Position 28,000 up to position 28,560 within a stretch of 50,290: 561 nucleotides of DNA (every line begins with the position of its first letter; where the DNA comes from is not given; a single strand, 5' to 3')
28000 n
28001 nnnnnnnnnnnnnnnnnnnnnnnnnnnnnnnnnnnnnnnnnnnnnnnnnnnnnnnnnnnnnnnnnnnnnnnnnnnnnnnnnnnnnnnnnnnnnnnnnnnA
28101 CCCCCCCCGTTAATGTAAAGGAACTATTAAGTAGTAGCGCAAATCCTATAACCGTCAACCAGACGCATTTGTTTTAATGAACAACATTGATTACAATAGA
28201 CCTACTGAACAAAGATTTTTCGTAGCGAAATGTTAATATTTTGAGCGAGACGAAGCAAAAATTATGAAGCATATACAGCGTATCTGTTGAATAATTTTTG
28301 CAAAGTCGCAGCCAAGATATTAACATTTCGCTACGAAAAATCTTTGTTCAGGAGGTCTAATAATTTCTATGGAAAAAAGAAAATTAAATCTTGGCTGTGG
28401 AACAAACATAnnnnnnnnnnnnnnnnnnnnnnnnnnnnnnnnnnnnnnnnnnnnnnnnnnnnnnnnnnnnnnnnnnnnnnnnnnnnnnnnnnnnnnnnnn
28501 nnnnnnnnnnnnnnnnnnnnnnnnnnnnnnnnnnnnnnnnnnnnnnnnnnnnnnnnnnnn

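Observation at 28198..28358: S family: ~160-nt element with long terminal arms, a conserved central internal loop and a covarying inner stem (6S-like RNA or MITE?)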

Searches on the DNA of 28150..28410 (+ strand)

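Call 23: build_rna_model(alignment_id=A2)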
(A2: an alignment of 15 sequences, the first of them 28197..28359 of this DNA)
Model R1 built from alignment A2 (15 sequences, 172 columns); structure: RNAalifold consensus.
model positions 161; base pairs 62; branch points 0; effective number of sequences 1; information 0.59 bits per position. Calibrated on 0.2 Mb of random sequence (short: E-values are rough).
structure used (alignment columns):
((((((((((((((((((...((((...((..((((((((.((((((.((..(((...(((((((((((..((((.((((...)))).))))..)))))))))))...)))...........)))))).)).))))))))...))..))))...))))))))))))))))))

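Call 24: search_with_rna_model(model_id=R1, sources=[window, L001, L002, L003, L004, L005, L006, L007, L008, L009, L010, L011, L012, L013, L014, L015, L016], max_evalue=10)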
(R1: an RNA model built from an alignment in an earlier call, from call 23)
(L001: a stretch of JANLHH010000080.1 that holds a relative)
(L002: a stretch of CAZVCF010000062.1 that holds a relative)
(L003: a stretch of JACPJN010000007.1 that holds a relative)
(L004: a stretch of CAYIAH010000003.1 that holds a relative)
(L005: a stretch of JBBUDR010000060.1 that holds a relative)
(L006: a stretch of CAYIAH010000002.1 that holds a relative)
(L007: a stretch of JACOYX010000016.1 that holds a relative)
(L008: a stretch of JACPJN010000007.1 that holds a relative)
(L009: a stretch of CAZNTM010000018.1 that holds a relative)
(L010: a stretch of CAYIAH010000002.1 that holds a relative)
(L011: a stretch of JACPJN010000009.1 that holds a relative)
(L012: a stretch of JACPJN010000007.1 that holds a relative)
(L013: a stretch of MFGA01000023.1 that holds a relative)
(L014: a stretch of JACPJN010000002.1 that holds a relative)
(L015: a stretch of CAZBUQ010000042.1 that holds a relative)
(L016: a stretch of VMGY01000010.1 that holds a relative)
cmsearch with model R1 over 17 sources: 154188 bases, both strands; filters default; matches with E-value up to 10: 38.
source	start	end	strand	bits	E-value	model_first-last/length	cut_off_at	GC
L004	5085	5245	+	187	1.1e-39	1-161/161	no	0.37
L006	6218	6378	+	185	3.1e-39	1-161/161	no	0.37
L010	1317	1477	-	184.4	4.3e-39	1-161/161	no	0.36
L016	4622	4782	+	181.5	1.9e-38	1-161/161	no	0.35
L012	4122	4283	+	180.1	3.9e-38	1-161/161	no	0.44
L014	1593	1754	-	178.5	9.1e-38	1-161/161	no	0.44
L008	7066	7227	-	178.5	9.1e-38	1-161/161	no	0.4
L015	2250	2410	+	172.2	2.4e-36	1-161/161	no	0.43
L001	1443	1603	-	165.7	6.7e-35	1-161/161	no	0.36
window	28197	28359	+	161.5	6.1e-34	1-161/161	no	0.34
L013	1624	1784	-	159.8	1.4e-33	1-161/161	no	0.35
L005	6562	6723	+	159.2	2e-33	1-161/161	no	0.47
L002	466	634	+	153.4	3.9e-32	1-161/161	no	0.37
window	38428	38588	+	143.5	6.6e-30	1-161/161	no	0.4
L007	267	427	-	143.3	7.5e-30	1-161/161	no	0.38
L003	697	850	+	137.9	1.2e-28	1-161/161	no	0.45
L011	4529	4650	-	130.5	5.9e-27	21-142/161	no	0.4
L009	5848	5978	+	121.2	7.1e-25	1-130/161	3'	0.34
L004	5085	5245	-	91.3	3.7e-18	1-161/161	no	0.37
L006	6218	6378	-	90.8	5e-18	1-161/161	no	0.37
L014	1593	1754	+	90.4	5.9e-18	1-161/161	no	0.44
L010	1317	1477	+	90.2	6.7e-18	1-161/161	no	0.36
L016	5386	5564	+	89.4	1e-17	1-161/161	no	0.39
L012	4122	4283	-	87.8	2.3e-17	1-161/161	no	0.44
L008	7066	7227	+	87.4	3e-17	1-161/161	no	0.4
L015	2250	2410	-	85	1e-16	1-161/161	no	0.43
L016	4622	4782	-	82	4.7e-16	1-161/161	no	0.35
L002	466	634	-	72.5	6.6e-14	1-161/161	no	0.37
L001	1443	1603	+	72.2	7.6e-14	1-161/161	no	0.36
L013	1624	1784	+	71.9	8.8e-14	1-161/161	no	0.35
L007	267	427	+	66.8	1.2e-12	1-161/161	no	0.38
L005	6562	6723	-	66.2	1.7e-12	1-161/161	no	0.47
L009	5848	5978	-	58.8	7.8e-11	32-161/161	5'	0.34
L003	692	894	-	56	3.4e-10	1-161/161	no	0.47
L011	4514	4670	+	49.2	1.1e-08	1-161/161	no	0.45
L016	7248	7311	+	10.3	6.6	50-113/161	no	0.3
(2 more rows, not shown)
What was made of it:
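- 28198..28358 (+): S-A, a full element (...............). This is an atypical 'symmetrised' copy. CM R1 gives 161.5 bits (call 24).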

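Call 35: search_with_rna_model(model_id=R1, sources=[L022, L023, L024, L025, L026, L027, L028, L029, L030, L031, L032, L033, L034, L035, L036, L037, L038, L039, L040, L041, L042, L043, L044, L045, L046, L047, L048, L049, L050, L051, L052, L053, L054, L055, L056, L057, L058, L059, L060, L061, L062, L063, L064, L065, L066, L067, L068, L069, L070, L071, L072, L073, L074, L075, L076, L077, L078, L079, L080, L081, L082, L083, L084, L085, L086, L087, L088, L089, L090, L091, L092, L093, L094, L095, L096, L097, L098, L099, L100, L101, L102, L103, L104], max_evalue=0.001)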
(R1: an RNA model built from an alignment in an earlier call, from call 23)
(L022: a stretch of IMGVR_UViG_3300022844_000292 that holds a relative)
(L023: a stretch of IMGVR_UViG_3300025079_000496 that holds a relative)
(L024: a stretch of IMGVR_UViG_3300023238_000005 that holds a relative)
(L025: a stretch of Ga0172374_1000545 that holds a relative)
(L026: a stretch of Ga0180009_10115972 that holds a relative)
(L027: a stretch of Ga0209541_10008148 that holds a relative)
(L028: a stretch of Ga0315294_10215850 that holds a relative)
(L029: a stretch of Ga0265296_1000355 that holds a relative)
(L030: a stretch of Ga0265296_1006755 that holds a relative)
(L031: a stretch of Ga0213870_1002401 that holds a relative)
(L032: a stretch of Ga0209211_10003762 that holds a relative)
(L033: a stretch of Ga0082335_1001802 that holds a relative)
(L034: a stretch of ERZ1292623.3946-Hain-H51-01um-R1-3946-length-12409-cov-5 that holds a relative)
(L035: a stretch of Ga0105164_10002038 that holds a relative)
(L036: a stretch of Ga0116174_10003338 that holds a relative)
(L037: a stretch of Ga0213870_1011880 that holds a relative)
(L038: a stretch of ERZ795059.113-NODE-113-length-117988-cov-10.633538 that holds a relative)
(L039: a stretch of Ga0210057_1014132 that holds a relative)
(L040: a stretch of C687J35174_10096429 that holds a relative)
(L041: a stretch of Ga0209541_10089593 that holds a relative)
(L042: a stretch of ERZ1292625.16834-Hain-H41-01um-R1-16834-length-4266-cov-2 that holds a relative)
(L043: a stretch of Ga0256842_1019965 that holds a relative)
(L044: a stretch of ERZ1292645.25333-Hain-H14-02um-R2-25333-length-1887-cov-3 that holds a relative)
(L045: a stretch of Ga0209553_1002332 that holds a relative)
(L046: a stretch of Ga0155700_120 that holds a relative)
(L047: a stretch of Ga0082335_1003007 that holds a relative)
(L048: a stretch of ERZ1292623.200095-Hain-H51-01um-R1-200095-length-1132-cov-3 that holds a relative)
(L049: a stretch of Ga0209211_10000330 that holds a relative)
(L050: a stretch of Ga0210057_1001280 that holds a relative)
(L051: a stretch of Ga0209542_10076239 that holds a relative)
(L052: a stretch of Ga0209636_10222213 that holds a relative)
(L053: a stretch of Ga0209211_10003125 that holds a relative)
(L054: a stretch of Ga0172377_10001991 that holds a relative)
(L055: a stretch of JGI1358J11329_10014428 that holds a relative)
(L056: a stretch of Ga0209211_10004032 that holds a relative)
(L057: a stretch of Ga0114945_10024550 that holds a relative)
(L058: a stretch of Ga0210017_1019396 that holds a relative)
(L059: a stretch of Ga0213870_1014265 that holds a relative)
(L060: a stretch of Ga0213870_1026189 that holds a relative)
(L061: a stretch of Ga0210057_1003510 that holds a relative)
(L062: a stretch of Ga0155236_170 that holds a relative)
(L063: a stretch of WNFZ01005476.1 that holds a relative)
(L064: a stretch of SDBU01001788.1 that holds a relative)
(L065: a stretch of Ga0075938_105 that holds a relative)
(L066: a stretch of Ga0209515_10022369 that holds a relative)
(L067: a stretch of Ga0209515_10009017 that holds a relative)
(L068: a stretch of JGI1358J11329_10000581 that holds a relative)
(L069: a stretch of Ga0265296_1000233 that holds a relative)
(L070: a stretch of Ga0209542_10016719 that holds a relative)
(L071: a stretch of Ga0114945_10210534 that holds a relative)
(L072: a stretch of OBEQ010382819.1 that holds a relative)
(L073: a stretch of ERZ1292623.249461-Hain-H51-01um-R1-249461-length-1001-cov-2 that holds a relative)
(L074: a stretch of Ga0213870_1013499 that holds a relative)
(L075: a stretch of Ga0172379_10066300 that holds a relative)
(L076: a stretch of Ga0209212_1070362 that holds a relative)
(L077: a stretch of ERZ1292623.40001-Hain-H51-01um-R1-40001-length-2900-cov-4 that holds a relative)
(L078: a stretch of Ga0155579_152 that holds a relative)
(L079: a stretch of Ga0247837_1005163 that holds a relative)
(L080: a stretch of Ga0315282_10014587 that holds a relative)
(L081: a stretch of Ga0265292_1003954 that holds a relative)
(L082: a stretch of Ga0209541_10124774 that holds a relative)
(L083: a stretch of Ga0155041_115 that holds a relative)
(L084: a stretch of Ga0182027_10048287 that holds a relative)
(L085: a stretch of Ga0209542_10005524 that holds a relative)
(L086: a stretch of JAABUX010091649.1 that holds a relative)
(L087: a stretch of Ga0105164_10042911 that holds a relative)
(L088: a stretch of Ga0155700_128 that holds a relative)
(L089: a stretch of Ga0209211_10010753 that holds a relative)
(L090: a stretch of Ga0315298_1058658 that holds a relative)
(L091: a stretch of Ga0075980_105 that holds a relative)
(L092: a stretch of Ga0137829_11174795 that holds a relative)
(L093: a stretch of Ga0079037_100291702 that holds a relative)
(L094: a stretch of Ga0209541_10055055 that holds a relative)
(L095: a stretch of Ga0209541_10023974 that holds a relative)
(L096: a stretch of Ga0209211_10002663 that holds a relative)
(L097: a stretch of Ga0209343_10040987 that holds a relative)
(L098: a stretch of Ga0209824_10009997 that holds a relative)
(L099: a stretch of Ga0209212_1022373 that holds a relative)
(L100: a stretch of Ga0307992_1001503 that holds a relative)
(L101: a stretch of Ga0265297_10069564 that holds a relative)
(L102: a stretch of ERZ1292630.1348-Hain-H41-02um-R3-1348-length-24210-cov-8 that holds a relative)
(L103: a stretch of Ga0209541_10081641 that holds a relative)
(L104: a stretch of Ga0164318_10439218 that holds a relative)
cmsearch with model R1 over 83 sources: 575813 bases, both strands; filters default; matches with E-value up to 0.001: 129.
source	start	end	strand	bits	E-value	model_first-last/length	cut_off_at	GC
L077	438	598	-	187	4e-39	1-161/161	no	0.37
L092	5170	5330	+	180.7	1.1e-37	1-161/161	no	0.39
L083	2166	2326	+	179.6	1.9e-37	1-161/161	no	0.33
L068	4459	4619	+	175.1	1.9e-36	1-161/161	no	0.39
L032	9821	9981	-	172.4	8e-36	1-161/161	no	0.39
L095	1566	1726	+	172.2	8.6e-36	1-161/161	no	0.37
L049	4141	4302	+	166.8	1.4e-34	1-161/161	no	0.41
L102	6336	6496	+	166.5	1.7e-34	1-161/161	no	0.34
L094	1322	1483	+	166.3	1.9e-34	1-161/161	no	0.33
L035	1581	1741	-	163.5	8e-34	1-161/161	no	0.38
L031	6030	6191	+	161.5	2.3e-33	1-161/161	no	0.35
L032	7766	7927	-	158.8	9.1e-33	1-161/161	no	0.43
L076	959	1120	-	157.9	1.5e-32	1-161/161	no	0.41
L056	6871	7032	+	157.3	1.9e-32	1-161/161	no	0.4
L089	8066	8227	-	154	1.1e-31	1-161/161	no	0.41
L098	910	1073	-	145.5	9e-30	1-161/161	no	0.36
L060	799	1021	+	135.4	1.7e-27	1-161/161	no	0.42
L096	1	141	+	133.3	5.1e-27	21-161/161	5'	0.4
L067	9369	9529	+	127.6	9.7e-26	1-161/161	no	0.4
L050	4560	4721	+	122.3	1.5e-24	1-161/161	no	0.34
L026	890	1052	+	121.9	1.8e-24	1-161/161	no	0.36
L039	6329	6490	-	116.1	3.8e-23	1-161/161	no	0.32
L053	9286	9449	+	115.7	4.5e-23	1-161/161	no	0.37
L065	1979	2142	-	115.7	4.5e-23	1-161/161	no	0.37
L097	193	356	-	115.7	4.5e-23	1-161/161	no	0.37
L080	4158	4318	+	113.2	1.7e-22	1-161/161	no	0.46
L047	4874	5035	-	112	3.1e-22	1-161/161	no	0.39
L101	1549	1712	+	111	5.3e-22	1-161/161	no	0.41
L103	143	305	-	110.6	6.6e-22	1-161/161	no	0.41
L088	969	1131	+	109.5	1.1e-21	1-161/161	no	0.42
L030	6372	6529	-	108.2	2.3e-21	1-161/161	no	0.34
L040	2238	2401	+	107.8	2.7e-21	1-161/161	no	0.41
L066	3698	3803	-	107.7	3e-21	29-134/161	no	0.37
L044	1752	1887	-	106.9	4.5e-21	26-161/161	5'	0.35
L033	5924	6085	+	105.4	9.4e-21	1-161/161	no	0.48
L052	701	861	-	105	1.1e-20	1-161/161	no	0.34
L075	958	1115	-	101.6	6.8e-20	1-161/161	no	0.42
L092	5170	5330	-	101.4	7.6e-20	1-161/161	no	0.39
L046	3799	3961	+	101.3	8.1e-20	1-161/161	no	0.49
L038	1493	1651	-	101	9.3e-20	1-161/161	no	0.37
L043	1603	1766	+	100.9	9.8e-20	1-161/161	no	0.33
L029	2927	3092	-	100.9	1e-19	1-161/161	no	0.4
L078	8617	8778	-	100.5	1.2e-19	1-161/161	no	0.38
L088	4327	4489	+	99.9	1.6e-19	1-161/161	no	0.55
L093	238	401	+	99.9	1.6e-19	1-161/161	no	0.4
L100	5595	5757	+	99.1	2.5e-19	1-161/161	no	0.32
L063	3238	3397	-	97.4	5.9e-19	1-161/161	no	0.38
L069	9190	9355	-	95.2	1.8e-18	1-161/161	no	0.39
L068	4459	4619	-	94.9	2.2e-18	1-161/161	no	0.39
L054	1404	1561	+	93.9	3.6e-18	1-161/161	no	0.39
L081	5851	6011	-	93.8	3.9e-18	1-161/161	no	0.32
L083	2166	2326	-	93.6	4.3e-18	1-161/161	no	0.33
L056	9482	9643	+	93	5.9e-18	1-161/161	no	0.44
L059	1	119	+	93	5.9e-18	44-161/161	5'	0.36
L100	2524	2685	+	91.9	1e-17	1-161/161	no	0.3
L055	399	504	+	91.8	1.1e-17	29-134/161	no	0.36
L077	438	598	+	91.3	1.4e-17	1-161/161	no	0.37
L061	8621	8782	-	91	1.7e-17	1-161/161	no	0.31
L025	3407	3570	+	90.8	1.8e-17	1-161/161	no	0.37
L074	1816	1994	+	89.1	4.4e-17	1-161/161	no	0.43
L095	1566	1726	-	88.5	6.1e-17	1-161/161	no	0.37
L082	818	979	+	87.9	8.1e-17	1-161/161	no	0.43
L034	1705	1883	-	86.4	1.8e-16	1-161/161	no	0.46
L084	3319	3482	-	85.6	2.8e-16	1-161/161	no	0.43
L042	17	179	-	84.9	3.9e-16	1-161/161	no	0.39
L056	11896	12004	+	83.9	6.7e-16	1-108/161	3'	0.39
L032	9821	9981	+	83.6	7.7e-16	1-161/161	no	0.39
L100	9175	9336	+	83.5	8.1e-16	1-161/161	no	0.25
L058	727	905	+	83.5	8.1e-16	1-161/161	no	0.44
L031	6030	6191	-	82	1.7e-15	1-161/161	no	0.35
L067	1062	1223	+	81.5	2.3e-15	1-161/161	no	0.53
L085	9338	9499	-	80.9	3.1e-15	1-161/161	no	0.49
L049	4141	4302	-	80.9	3.2e-15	1-161/161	no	0.41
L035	1581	1741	+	80.7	3.5e-15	1-161/161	no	0.38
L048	1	126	+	78.7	9.8e-15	39-161/161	5'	0.34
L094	1322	1483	-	78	1.4e-14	1-161/161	no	0.33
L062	1620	1779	+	77.6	1.7e-14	1-161/161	no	0.47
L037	887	1097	+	77.2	2.2e-14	1-161/161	no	0.52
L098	910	1073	+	76.9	2.5e-14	1-161/161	no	0.36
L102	6336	6496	-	75.8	4.4e-14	1-161/161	no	0.34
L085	8657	8816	-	75.1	6.2e-14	1-161/161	no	0.47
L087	2212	2390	+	73.4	1.6e-13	1-161/161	no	0.41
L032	7766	7927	+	73.1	1.8e-13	1-161/161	no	0.43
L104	1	150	-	73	1.9e-13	1-147/161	3'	0.33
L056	6871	7032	-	72.8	2.1e-13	1-161/161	no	0.4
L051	2399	2559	-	70.8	5.8e-13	1-161/161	no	0.5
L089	8066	8227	+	70.8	5.8e-13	1-161/161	no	0.41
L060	799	1021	-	69.6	1.1e-12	1-161/161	no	0.42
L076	959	1120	+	69.6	1.1e-12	1-161/161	no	0.41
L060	1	170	+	69.6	1.1e-12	10-161/161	5'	0.42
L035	11821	12057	-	67.2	3.7e-12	1-161/161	no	0.3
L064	2505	2685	-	66.3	6e-12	1-161/161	no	0.43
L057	1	162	+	63.7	2.3e-11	18-161/161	5'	0.48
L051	3338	3497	-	63.4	2.7e-11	1-161/161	no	0.5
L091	8817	8882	-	61.7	6.7e-11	49-114/161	no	0.42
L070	6866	7060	+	58.5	3.4e-10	1-161/161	no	0.52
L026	890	1052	-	55.7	1.5e-09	1-161/161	no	0.36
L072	1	164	-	55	2.1e-09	1-146/161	3'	0.49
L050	4560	4721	-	54.7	2.5e-09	1-161/161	no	0.34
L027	4507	4626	-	54.2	3.2e-09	19-143/161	no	0.38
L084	4961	5182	+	52.6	7.2e-09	1-161/161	no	0.44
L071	987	1130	+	52.6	7.3e-09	1-143/161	3'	0.48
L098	3147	3209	+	50.7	1.9e-08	52-113/161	no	0.32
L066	3672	3832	+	48.4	6.4e-08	1-161/161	no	0.42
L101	1549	1712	-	48.4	6.6e-08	1-161/161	no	0.41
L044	1752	1887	+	48.2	7e-08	1-136/161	3'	0.35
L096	1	141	-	44.7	4.4e-07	1-140/161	3'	0.4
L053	9286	9449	-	44.6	4.6e-07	1-161/161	no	0.37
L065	1979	2142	+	44.6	4.6e-07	1-161/161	no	0.37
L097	193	356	+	44.6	4.6e-07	1-161/161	no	0.37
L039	6329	6490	+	44.3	5.4e-07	1-161/161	no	0.32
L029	2927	3092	+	43.4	8.4e-07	1-161/161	no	0.4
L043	1603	1766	-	42.9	1.1e-06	1-161/161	no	0.33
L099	1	79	+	42.7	1.2e-06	83-161/161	5'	0.41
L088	969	1131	-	41.9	1.9e-06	1-161/161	no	0.42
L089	11264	11423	-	41.8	2e-06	1-161/161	no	0.46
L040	2238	2401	-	41.8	2e-06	1-161/161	no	0.41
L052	701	861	+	41.6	2.2e-06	1-161/161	no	0.34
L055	370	531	-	40.5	3.9e-06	1-161/161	no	0.4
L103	143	305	+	40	5e-06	1-161/161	no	0.41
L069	9190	9355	+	35.2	6e-05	1-161/161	no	0.39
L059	1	119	-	34.2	0.0001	1-118/161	3'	0.36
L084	3319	3482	+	33.5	0.00015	1-161/161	no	0.43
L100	9175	9336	-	32.7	0.00022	1-161/161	no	0.25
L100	5595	5757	-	31.7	0.00037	1-161/161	no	0.32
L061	8621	8782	+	31.5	0.00042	1-161/161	no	0.31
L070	5456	5560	-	31.2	0.00048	1-161/161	no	0.48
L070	2613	2759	+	30.9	0.00055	1-161/161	no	0.49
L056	11896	12004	-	30.3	0.00077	54-161/161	5'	0.39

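Call 54: search_with_rna_model(model_id=R1, sources=[L105, L106, L107, L108, L109, L110, L111, L112, L113, L114, L115, L116, L117, L118, L119, L120, L121, L122, L123, L124, L125, L126, L127, L128, L129, L130, L131, L132, L133, L134, L135, L136, L137, L138, L139, L140, L141, L142, L143, L144, L145, L148, L150], max_evalue=0.001)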
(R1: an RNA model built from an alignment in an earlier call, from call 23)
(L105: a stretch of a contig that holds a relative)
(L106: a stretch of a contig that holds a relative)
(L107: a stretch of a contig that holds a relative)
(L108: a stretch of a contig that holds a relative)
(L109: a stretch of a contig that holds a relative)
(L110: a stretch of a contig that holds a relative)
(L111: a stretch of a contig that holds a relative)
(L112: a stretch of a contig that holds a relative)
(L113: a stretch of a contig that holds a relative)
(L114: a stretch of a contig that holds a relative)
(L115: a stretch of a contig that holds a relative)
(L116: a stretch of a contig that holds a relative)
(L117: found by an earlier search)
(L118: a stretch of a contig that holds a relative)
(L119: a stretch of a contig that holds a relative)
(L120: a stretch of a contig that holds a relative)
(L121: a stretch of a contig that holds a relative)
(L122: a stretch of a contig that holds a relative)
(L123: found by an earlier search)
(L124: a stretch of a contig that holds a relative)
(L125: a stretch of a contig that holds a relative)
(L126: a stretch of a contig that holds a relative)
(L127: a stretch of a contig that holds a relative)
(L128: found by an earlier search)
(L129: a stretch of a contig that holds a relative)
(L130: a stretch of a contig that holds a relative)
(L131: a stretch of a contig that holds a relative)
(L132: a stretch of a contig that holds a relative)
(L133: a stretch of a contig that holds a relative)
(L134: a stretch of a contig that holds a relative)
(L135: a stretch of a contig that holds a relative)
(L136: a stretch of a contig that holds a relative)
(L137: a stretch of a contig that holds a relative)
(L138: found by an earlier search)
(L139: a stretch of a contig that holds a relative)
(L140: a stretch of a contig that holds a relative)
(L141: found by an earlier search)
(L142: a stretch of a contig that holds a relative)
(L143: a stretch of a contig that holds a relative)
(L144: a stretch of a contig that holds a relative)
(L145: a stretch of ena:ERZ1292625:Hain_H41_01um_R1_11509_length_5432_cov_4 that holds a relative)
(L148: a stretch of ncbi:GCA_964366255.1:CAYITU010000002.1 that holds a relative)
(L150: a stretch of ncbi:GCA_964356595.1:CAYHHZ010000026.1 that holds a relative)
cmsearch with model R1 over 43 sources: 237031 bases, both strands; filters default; matches with E-value up to 0.001: 60.
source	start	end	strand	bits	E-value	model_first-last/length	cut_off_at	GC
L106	4232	4392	+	175.6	6.1e-37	1-161/161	no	0.36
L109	6761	6921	-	175.6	6.1e-37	1-161/161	no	0.36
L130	1651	1811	+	167.4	4.3e-35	1-161/161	no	0.39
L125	9502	9661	+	165.1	1.4e-34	1-161/161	no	0.38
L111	1099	1260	-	164.6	1.8e-34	1-161/161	no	0.44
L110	1984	2144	-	163.8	2.8e-34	1-161/161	no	0.39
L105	1812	1973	+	163.2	3.8e-34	1-161/161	no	0.41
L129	2639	2799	+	159.7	2.4e-33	1-161/161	no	0.39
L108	2351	2511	-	149.1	5.6e-31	1-161/161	no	0.36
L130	3060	3217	+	142.1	2.2e-29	1-161/161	no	0.35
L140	883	1045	-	134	1.4e-27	1-161/161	no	0.36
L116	2794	2954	-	130.2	1e-26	1-161/161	no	0.41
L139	1094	1254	+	126.7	6.2e-26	1-161/161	no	0.43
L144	923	1079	-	121.4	1e-24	1-161/161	no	0.33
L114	4684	4845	+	116.2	1.5e-23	1-161/161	no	0.33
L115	2977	3138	+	115.9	1.7e-23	1-161/161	no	0.34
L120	71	234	+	115.7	1.9e-23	1-161/161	no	0.37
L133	1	164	+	113.4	6.1e-23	1-161/161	no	0.43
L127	367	529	+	113.3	6.6e-23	1-161/161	no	0.4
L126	2923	3050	-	112.9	8.1e-23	34-161/161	5'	0.41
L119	744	907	-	108.4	8.2e-22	1-161/161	no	0.43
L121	2343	2505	-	108.4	8.5e-22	1-161/161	no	0.44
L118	634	794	+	104.7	5.6e-21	1-161/161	no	0.35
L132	35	196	-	99.6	7.9e-20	1-161/161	no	0.4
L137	1051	1212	+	97.6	2.2e-19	1-161/161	no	0.45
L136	6797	6975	+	97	3e-19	1-161/161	no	0.48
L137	2827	2988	+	94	1.5e-18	1-161/161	no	0.43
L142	7947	8103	+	88.2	3e-17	1-161/161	no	0.43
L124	3019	3180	+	87.9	3.3e-17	1-161/161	no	0.43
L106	4232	4392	-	86.7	6.5e-17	1-161/161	no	0.36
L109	6761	6921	+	86.7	6.5e-17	1-161/161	no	0.36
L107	2958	3137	+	86.4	7.5e-17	1-161/161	no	0.44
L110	1984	2144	+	82.4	5.8e-16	1-161/161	no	0.39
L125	9502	9661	-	78.9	3.6e-15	1-161/161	no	0.38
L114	175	334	-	76.7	1.1e-14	1-161/161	no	0.36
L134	3890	4049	+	76.3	1.4e-14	1-161/161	no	0.49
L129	2639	2799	-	76.1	1.5e-14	1-161/161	no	0.39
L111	1099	1260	+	76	1.6e-14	1-161/161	no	0.44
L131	3148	3307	-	75.1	2.6e-14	1-161/161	no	0.47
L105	1812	1973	-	75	2.7e-14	1-161/161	no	0.41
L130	1651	1811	-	74.8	3e-14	1-161/161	no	0.39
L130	3060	3217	-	67.8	1.2e-12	1-161/161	no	0.35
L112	10155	10223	-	65.6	3.5e-12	47-115/161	no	0.43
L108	2351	2511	+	64.7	5.8e-12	1-161/161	no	0.36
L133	1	164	-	58.5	1.4e-10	1-161/161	no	0.43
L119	744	907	+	57.5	2.3e-10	1-161/161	no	0.43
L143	870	1032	+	53.2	2.2e-09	1-161/161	no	0.43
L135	1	127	+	52.8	2.7e-09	37-161/161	5'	0.43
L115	2977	3138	-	49.2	1.7e-08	1-161/161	no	0.34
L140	883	1045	+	48.9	2e-08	1-161/161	no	0.36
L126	2923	3050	+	47.2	4.8e-08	1-128/161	3'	0.41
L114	4684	4845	-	47.2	5e-08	1-161/161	no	0.33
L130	4192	4394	+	46.4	7.6e-08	1-161/161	no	0.47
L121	2343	2505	+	45.3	1.3e-07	1-161/161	no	0.44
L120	71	234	-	44.6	1.9e-07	1-161/161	no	0.37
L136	6797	6975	-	43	4.5e-07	1-161/161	no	0.48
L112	1644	1731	-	40.6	1.5e-06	37-125/161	no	0.42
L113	1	99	+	37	9.8e-06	63-161/161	5'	0.45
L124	3019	3180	-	29.3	0.00052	1-161/161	no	0.43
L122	1177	1289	-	29.2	0.00056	51-161/161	5'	0.44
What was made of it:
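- The covariance model recovers about 120 full copies (calls 24, 35, 54).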
